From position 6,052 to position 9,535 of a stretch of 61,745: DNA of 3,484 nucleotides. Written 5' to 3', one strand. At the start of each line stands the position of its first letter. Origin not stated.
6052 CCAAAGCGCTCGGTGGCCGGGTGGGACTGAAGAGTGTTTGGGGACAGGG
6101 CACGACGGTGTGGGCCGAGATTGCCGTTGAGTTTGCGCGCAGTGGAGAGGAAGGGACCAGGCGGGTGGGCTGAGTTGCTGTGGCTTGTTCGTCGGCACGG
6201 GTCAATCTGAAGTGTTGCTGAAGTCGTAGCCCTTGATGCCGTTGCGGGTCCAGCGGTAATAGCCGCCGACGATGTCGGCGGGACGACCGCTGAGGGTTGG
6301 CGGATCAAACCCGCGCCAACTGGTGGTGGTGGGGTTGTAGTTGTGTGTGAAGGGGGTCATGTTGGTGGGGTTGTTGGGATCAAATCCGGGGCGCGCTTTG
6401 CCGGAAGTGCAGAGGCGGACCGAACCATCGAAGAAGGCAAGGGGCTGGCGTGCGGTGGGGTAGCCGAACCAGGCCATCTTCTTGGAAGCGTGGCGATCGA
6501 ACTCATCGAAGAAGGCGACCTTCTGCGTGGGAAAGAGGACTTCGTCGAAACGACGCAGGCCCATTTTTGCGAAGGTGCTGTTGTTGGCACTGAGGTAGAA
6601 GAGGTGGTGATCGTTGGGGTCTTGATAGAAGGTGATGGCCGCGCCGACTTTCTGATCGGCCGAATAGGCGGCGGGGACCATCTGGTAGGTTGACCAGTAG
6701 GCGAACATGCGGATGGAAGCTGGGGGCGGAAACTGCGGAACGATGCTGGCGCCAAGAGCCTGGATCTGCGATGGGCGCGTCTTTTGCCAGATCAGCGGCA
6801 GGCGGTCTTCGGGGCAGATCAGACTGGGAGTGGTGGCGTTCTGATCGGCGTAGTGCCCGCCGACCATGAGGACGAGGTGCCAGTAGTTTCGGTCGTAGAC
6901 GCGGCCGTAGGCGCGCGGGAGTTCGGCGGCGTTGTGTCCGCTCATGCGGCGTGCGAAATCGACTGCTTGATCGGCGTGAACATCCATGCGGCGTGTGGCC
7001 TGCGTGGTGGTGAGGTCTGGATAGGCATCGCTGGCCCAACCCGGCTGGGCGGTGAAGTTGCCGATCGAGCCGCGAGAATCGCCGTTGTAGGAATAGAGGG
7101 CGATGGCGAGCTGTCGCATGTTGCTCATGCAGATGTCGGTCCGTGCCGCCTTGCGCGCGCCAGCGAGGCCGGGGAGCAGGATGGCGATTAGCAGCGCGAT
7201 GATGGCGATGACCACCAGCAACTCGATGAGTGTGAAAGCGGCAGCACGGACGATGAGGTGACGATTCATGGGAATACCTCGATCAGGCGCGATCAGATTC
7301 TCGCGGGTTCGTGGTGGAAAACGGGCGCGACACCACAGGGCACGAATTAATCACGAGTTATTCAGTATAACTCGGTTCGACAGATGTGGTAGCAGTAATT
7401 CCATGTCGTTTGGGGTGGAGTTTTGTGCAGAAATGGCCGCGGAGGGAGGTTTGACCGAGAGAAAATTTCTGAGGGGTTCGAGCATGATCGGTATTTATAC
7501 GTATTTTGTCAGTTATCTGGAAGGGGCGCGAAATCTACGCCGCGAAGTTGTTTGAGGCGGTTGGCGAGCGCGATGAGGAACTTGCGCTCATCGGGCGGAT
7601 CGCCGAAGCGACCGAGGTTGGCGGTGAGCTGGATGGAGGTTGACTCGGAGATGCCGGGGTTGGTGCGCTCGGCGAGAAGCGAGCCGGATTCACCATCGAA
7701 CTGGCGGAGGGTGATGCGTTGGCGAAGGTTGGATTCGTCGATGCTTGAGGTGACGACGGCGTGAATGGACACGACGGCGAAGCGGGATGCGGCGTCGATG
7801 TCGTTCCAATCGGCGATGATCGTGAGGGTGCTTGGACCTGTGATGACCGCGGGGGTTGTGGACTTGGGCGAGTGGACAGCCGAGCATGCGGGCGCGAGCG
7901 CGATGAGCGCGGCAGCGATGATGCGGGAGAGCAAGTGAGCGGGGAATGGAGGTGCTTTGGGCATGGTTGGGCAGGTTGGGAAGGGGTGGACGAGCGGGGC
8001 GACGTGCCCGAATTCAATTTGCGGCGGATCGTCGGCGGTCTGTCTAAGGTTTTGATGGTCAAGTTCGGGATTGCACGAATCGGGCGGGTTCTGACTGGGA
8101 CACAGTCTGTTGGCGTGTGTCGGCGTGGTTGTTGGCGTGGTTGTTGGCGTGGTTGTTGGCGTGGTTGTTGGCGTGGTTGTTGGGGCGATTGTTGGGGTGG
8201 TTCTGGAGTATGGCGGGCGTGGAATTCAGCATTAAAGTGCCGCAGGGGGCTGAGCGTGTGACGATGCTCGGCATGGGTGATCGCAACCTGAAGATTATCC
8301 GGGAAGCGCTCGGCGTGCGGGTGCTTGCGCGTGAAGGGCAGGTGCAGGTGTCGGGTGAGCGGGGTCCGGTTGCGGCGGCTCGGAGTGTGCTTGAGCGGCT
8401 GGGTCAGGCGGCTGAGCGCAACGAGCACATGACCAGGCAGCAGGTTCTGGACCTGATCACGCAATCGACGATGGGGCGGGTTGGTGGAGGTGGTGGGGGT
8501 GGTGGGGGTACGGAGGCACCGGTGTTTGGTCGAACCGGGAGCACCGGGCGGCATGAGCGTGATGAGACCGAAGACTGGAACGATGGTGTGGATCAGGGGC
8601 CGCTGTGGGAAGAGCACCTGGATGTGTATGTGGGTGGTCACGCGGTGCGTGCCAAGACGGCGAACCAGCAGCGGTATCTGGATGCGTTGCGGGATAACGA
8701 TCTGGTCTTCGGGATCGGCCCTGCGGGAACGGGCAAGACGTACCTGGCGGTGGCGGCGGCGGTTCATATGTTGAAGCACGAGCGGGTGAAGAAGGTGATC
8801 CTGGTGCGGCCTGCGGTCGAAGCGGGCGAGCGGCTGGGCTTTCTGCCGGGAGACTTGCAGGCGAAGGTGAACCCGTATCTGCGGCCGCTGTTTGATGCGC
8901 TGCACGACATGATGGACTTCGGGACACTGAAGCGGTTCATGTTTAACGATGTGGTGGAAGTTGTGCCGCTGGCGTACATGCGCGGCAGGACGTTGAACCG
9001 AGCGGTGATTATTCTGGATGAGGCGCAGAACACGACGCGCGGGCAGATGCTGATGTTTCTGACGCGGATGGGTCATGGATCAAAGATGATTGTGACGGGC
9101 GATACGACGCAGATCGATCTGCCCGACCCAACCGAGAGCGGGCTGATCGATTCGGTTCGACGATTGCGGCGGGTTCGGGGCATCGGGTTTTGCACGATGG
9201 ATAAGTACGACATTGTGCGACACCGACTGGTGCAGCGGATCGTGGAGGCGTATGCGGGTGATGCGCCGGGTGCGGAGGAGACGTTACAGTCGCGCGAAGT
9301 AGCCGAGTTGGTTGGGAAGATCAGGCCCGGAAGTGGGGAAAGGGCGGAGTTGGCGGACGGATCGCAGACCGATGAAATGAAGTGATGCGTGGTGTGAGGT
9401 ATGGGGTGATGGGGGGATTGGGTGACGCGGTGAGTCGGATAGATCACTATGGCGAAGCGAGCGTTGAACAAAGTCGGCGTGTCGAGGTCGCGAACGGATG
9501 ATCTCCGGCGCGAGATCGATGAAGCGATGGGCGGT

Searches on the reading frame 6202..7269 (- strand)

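Call 60: search_protein_families(library=pfam, proteins=[window:6202-7269:-], max_evalue=0.0001)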
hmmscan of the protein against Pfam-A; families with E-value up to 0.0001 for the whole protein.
window:6202-7269:- (355 aa): 1 family
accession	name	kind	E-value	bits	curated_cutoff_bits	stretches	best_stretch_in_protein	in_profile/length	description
PF07963.17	N_methyl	-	4.8e-05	23.2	21.2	1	8-32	3-27/27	Prokaryotic N-terminal methylation motif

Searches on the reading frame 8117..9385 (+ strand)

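Call 60: search_protein_families(library=pfam, proteins=[window:8117-9385:+], max_evalue=0.0001)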
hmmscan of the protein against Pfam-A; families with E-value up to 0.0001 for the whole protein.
window:8117-9385:+ (422 aa): 4 families
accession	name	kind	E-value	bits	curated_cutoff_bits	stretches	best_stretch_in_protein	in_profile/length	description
PF02562.22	PhoH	-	8.2e-90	300.2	27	1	177-379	2-204/205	PhoH-like protein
PF13245.12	AAA_19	-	3.8e-09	37.3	25.1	1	192-333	9-129/134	AAA domain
PF13604.12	AAA_30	-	6e-08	33.1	27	1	182-333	4-128/191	AAA domain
PF13401.12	AAA_22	-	3.1e-05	24.7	27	0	200-318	11-107/130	AAA domain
